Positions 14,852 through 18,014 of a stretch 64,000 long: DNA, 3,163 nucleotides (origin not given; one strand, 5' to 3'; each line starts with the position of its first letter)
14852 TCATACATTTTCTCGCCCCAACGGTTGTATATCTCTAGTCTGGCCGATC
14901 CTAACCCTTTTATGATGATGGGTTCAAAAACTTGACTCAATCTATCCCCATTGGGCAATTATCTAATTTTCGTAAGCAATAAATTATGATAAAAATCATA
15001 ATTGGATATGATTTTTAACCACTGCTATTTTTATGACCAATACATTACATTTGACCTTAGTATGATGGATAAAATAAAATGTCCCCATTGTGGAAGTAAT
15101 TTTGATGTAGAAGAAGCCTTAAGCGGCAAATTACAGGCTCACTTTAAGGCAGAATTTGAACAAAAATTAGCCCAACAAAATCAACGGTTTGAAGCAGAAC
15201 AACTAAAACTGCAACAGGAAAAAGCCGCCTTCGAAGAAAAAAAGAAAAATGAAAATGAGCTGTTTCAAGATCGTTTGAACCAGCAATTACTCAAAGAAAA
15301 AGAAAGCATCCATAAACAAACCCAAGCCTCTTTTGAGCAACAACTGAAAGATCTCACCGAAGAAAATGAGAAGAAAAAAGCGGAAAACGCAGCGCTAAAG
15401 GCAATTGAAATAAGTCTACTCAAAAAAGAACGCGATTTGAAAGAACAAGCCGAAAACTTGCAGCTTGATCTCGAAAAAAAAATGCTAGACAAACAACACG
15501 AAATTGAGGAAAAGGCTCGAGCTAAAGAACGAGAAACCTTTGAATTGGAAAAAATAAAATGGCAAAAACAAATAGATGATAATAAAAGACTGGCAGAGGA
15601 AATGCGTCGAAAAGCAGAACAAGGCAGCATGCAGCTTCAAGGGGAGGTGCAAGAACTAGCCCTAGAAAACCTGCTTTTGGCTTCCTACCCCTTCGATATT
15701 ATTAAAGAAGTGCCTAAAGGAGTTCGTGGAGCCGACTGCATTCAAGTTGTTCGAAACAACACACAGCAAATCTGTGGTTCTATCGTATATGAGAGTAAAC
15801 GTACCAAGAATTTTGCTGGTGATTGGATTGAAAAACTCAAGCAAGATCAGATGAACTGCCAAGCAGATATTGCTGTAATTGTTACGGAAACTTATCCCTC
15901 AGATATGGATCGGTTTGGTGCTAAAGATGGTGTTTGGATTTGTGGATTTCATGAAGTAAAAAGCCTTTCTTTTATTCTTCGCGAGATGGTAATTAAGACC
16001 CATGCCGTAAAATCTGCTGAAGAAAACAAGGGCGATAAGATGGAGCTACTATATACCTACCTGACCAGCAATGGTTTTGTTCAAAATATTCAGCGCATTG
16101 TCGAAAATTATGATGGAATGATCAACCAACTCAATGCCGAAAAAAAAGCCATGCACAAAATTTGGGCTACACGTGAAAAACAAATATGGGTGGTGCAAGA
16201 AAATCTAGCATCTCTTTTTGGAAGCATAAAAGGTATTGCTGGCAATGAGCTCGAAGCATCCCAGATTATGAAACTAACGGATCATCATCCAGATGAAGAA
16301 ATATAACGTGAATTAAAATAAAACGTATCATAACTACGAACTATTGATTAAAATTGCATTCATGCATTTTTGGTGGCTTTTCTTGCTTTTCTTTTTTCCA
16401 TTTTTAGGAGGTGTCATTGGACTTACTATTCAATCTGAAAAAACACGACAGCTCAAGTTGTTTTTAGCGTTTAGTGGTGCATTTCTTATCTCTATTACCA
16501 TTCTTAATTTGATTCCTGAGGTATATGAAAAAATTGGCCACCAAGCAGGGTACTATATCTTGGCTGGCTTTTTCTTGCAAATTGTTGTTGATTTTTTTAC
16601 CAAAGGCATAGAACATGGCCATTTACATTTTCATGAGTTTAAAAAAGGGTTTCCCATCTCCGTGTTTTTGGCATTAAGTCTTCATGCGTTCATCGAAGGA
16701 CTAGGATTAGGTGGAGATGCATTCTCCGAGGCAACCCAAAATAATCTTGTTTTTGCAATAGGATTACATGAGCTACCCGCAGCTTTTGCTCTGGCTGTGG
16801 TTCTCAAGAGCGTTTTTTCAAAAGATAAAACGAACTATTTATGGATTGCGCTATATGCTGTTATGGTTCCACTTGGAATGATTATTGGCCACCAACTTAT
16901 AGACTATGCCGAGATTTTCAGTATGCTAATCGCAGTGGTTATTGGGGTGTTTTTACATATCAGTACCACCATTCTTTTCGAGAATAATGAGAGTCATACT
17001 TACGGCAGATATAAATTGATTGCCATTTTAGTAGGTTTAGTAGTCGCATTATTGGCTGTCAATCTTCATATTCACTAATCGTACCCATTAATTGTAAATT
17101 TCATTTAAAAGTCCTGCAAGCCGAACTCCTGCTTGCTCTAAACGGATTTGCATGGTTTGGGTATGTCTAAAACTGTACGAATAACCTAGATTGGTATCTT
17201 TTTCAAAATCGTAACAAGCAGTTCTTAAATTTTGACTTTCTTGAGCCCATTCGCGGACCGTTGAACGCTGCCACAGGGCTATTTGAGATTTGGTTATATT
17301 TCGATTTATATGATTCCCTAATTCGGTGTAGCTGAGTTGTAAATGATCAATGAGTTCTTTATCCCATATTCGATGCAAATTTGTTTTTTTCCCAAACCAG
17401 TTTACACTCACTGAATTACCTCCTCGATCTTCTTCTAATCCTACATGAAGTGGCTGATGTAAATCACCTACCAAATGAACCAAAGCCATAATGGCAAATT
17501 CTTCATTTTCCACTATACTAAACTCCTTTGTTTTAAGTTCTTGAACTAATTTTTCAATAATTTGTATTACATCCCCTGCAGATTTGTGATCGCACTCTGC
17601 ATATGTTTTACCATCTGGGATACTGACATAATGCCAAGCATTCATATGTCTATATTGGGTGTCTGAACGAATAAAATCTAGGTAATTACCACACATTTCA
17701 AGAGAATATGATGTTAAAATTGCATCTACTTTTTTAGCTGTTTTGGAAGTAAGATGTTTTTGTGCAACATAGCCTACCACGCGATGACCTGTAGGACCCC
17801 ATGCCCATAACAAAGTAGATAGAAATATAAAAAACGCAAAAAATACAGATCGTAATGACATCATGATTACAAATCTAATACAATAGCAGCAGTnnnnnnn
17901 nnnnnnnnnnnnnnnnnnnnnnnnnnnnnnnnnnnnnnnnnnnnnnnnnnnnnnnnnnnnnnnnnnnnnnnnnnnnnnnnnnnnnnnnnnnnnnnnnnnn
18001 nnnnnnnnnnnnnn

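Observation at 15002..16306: DUF2130-like zinc-ribbon / coiled-coil / PD-(D/E)xK nuclease-fold protein next to a Pif1-like helicase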

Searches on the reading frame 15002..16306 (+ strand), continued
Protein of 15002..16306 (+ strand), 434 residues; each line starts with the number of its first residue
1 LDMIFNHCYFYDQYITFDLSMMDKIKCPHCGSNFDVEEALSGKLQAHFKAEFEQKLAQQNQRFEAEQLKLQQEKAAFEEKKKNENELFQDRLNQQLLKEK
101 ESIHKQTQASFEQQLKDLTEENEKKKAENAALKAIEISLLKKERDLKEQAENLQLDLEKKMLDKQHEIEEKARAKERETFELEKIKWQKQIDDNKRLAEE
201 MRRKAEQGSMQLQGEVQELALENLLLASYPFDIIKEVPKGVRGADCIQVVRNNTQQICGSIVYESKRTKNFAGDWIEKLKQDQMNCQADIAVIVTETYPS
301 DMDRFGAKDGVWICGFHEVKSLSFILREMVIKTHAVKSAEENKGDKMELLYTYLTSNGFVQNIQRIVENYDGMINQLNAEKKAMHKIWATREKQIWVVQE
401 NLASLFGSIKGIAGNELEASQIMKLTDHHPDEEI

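Call 67: search_protein_families(library=padloc, alignment_id=A6, max_evalue=1e-10)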
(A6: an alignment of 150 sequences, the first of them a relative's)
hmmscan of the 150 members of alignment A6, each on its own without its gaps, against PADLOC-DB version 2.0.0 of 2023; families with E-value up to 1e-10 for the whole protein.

A. member 1, L008:5978-7873:+ (631 aa): 0 families

B. families by the number of members that match (of 150 scanned): 88 families (the first 25 are shown)
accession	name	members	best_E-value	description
PDLC02861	DpdF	4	2.3e-225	DpdF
PDLC02864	DpdF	4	2.3e-196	DpdF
PDLC02870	DpdF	4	7.7e-138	DpdF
PDLC03928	PsyrT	4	7.2e-102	-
PDLC02503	BrxHI|BrxHII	4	1.3e-28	BrxHI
PDLC02872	DpdF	3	2.2e-39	DpdF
PDLC03960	SngC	3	9.2e-24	-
PDLC02707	PbeA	3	7.4e-18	PbeA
PDLC02501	BrxHI|BrxHII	3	1.4e-13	BrxHI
PDLC02623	DrmD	3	2.1e-12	DrmD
PDLC04871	PDC-S05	2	3.7e-105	-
PDLC02865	DpdF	2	8.8e-95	DpdF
PDLC02855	DpdF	2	7.9e-48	DpdF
PDLC02867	DpdF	2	2.6e-35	DpdF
PDLC02857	DpdF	2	5.1e-33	DpdF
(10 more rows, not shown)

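Call 72: fold_search(model_id=the predicted structure, library=viral)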
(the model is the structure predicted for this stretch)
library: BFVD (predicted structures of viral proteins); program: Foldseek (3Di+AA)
matches with E <= 10: 565; with E <= 0.001: 7
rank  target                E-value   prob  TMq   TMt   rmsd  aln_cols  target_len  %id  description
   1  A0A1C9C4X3            6.5e-09  1.00  0.26  0.21  45.1       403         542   15  Uncharacterized protein [Heterosigma akashiwo virus 01]
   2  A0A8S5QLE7            1.6e-04  1.00  0.25  0.36  19.0       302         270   16  Restriction endonuclease [Siphoviridae sp. ctVCm11]
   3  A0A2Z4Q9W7            1.8e-04  1.00  0.19  0.32  10.7       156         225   14  (no name in the UniProt tables at hand)
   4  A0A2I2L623            4.5e-04  0.99  0.19  0.27  17.2       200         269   12  Mrr-like domain-containing protein [Orpheovirus IHUMI-LCC2]
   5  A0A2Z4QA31            6.7e-04  1.00  0.19  0.33   7.6       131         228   16  (no name in the UniProt tables at hand)
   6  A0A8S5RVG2            7.7e-04  0.97  0.16  0.30  16.7       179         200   16  PD-(D/E)XK nuclease superfamily protein [Siphoviridae sp. ctHip2]
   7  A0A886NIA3            1.0e-03  1.00  0.23  0.30  14.5       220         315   14  (no name in the UniProt tables at hand)
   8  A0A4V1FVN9            1.2e-03  1.00  0.16  0.41   4.0        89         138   18  (no name in the UniProt tables at hand)
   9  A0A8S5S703            1.6e-03  1.00  0.21  0.22  10.5       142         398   13  Restriction endonuclease [Siphoviridae sp. ctVDy27]
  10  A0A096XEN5            1.7e-03  0.99  0.16  0.41   4.7        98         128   12  Uncharacterized protein [Escherichia phage phi191]
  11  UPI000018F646         1.8e-03  1.00  0.21  0.58   5.7       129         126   14  (no name look-up for this kind of identifier)
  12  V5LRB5                2.7e-03  0.95  0.22  0.21  24.5       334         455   12  (no name in the UniProt tables at hand)
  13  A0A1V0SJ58            3.5e-03  0.99  0.19  0.08  12.5       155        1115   11  Superfamily II helicase [Klosneuvirus KNV1]
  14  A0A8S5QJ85            3.5e-03  0.99  0.18  0.25  10.2       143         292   14  Restriction endonuclease [Siphoviridae sp. ctezl47]
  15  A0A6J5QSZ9            3.7e-03  0.99  0.20  0.37  11.8       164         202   10  Uncharacterized protein [uncultured Caudovirales phage]
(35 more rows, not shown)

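Call 82: list_cluster_members(proteins=[P0001])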
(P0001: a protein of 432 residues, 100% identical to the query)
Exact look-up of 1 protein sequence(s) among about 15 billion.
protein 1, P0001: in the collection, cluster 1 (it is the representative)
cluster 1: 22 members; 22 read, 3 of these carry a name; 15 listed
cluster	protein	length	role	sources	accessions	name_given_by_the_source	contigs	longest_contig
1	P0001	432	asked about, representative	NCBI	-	-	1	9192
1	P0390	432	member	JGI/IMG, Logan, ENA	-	hypothetical protein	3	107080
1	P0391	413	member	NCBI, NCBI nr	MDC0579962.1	DUF2130 domain-containing protein [Bacteroidia bacterium]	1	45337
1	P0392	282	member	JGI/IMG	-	hypothetical protein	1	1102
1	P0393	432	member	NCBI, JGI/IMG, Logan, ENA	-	-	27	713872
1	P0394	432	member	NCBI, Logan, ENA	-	-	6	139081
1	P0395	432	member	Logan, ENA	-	-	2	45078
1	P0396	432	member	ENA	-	-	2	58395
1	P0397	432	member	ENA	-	-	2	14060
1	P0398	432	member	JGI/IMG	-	-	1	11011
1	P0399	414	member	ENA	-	-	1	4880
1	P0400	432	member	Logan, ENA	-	-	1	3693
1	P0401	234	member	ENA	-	-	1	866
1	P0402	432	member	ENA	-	-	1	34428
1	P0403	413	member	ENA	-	-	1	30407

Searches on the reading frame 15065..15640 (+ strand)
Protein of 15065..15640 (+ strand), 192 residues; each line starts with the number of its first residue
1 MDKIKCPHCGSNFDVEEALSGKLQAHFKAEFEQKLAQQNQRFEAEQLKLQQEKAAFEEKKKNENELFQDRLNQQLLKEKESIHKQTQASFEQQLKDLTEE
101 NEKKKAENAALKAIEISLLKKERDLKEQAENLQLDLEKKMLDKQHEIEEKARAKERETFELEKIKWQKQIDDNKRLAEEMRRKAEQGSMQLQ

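Call 30: search_protein_families(library=pfam, proteins=[window:15065-15640:+], max_evalue=10)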
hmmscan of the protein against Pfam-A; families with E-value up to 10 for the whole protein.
window:15065-15640:+ (192 aa): 9 families
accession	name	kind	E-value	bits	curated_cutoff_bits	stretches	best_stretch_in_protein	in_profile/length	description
PF13717.11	Zn_ribbon_4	-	0.036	14.5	30.3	1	3-18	2-17/36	zinc-ribbon domain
PF24460.1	DUF7575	-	0.042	13.7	28.5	1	3-16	3-16/28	Domain of unknown function (DUF7575)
PF14255.11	Cys_rich_CPXG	-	0.074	13.4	25.2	1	4-20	1-17/52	Cysteine-rich CPXCG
PF05605.18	zf-Di19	-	0.094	13.4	27.5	1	3-27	2-26/54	Drought induced 19 protein (Di19), zinc-binding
PF13248.11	Zn_ribbon_3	-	0.11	12.5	27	1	4-12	3-11/26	zinc-ribbon domain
PF13719.11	Zn_ribbon_5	-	0.16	12.2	29.3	1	4-15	3-14/37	zinc-ribbon domain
PF23548.1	Zn_ribbon_FGT1_2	-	0.19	11.8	27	1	3-16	20-33/35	FORGETTER1 second zinc ribbon domain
PF18868.7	zf-C2H2_3rep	-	5.3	8.2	30.8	1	4-64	33-95/126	Zinc finger C2H2-type, 3 repeats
PF04977.20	DivIC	-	7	7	28.9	1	85-128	17-60/80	Septum formation initiator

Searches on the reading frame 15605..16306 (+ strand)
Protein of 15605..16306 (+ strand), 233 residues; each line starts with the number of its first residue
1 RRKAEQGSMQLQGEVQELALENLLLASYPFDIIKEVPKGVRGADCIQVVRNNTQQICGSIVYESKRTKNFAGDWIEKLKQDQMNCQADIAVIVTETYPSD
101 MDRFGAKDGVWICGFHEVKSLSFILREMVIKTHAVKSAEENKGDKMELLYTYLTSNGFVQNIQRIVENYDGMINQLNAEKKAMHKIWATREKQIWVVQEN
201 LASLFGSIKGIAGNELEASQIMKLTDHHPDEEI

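Call 30: search_protein_families(library=pfam, proteins=[window:15605-16306:+], max_evalue=10)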
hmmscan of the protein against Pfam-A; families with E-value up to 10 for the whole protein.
window:15605-16306:+ (233 aa): 2 families
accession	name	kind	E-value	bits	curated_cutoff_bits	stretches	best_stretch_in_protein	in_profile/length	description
PF09903.14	DUF2130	-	3.8e-64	216.9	26.7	1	2-226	24-254/255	Uncharacterized protein conserved in bacteria (DUF2130)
PF21657.2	L544_helical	-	0.18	12.3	27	1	155-218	26-89/144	Nucleotidyl transferase L544, helical domain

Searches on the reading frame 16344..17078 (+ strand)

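Call 3: search_protein_families(library=pfam, proteins=[window:16344-17078:+], max_evalue=0.01)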
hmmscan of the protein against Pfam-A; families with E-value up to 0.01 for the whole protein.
window:16344-17078:+ (244 aa): 1 family
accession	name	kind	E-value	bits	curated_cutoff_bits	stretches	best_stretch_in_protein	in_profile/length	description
PF02535.28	Zip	-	1e-19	71.4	35.1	2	106-236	180-320/323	ZIP Zinc transporter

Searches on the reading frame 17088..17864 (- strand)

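Call 3: search_protein_families(library=pfam, proteins=[window:17088-17864:-], max_evalue=0.01)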
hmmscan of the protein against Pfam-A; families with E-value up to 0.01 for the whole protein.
window:17088-17864:- (258 aa): 1 family
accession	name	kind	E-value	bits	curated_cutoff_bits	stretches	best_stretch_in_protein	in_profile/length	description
PF02265.22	S1-P1_nuclease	-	1.2e-61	209.2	29.5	1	22-257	1-257/258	S1/P1 Nuclease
